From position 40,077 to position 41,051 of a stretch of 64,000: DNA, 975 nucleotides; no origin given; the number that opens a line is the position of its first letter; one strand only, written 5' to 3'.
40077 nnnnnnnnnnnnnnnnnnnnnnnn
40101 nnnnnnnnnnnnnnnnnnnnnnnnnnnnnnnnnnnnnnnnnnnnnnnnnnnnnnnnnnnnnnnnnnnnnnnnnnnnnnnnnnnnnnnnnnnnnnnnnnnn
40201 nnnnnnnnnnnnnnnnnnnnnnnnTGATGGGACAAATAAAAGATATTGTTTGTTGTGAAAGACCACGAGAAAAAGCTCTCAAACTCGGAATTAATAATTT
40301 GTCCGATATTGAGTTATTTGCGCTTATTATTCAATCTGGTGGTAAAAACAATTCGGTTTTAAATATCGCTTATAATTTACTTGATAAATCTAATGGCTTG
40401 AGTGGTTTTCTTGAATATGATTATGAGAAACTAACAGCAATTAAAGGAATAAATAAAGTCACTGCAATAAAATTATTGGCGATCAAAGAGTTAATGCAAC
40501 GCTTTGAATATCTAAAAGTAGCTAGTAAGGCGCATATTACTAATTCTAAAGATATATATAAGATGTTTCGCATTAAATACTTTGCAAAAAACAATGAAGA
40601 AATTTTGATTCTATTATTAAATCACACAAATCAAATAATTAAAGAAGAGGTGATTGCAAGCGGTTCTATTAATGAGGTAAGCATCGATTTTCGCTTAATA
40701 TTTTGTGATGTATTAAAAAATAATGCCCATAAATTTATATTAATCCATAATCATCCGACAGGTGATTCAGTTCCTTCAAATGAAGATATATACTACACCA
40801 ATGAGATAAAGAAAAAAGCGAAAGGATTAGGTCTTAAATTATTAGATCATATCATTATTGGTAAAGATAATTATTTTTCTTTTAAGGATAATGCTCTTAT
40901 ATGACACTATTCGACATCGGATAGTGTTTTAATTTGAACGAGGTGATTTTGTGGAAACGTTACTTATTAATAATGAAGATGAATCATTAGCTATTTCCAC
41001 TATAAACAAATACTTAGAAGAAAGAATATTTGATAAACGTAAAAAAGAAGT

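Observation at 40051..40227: Unannotated double-glycine-leader peptide translationally coupled to radC (JAB/MPN+ protein)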

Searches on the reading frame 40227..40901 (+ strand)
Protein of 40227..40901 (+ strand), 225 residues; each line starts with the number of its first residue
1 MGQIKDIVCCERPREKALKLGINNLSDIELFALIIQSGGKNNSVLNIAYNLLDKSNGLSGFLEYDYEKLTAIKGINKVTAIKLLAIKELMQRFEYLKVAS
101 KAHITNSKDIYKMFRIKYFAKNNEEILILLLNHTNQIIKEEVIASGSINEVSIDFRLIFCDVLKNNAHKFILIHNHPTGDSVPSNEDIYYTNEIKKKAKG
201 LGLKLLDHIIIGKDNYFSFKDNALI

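Call 5: search_protein_families(library=ncbifam, proteins=[window:40227-40901:+], max_evalue=10)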
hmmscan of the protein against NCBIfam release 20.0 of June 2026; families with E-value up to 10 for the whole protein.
window:40227-40901:+ (225 aa): 2 families
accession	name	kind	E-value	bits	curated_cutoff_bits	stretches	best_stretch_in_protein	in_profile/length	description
NF000642.1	PRK00024.1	equivalog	1.5e-59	201.2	180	1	14-224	1-211/212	RadC family protein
TIGR00608.1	radc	subfamily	3.8e-57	193.5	133.85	1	12-224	1-217/218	RadC family protein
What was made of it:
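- Checked: The stop TGA at 40225-40227 shares its A with the radC ATG at 40227; an in-frame GTG at 40218 also exists. radC (40227-40904) is a RadC equivalog (NF000642, 201 bits against a cutoff of 180) with an intact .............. motif (call 5).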

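Call 6: search_protein_families(library=pfam, proteins=[window:40227-40901:+], max_evalue=10)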
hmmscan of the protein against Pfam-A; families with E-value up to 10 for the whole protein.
window:40227-40901:+ (225 aa): 6 families
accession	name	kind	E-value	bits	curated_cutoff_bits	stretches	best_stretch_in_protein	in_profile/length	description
PF04002.20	RadC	-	3.9e-37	127.3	22.1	1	104-222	1-119/121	RadC-like JAB domain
PF20582.4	UPF0758_N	-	3.9e-19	68.9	27.1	1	4-80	1-76/77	UPF0758 N-terminal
PF14464.11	Prok-JAB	-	0.094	13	25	1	161-193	60-92/114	Prokaryotic homologs of the JAB domain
PF14520.12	HHH_5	-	0.1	13.6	27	1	50-84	17-52/57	Helix-hairpin-helix domain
PF14919.11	MTBP_mid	-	0.13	11.7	25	1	73-150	174-251/335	MDM2-binding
PF15659.11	Toxin-JAB1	-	0.15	13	21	1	154-187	50-84/87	JAB-like toxin 1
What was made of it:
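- On RadC family (downstream gene): 201 bits against a cutoff of 180, and PF04002 at 127 bits (calls 5, 6).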

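Call 54: search_solved_structures(query=window:40227-40901:+, max_evalue=0.001)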
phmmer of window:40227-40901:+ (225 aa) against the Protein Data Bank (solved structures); distinct sequences matched with E-value up to 0.001: 1.
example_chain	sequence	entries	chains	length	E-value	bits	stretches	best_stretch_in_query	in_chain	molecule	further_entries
2qlc_A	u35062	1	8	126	1.8e-23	86.9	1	104-225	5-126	DNA repair protein radC homolog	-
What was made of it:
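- On RadC family (downstream gene): PDB 2qlc matches at 1.8e-23 (call 54).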
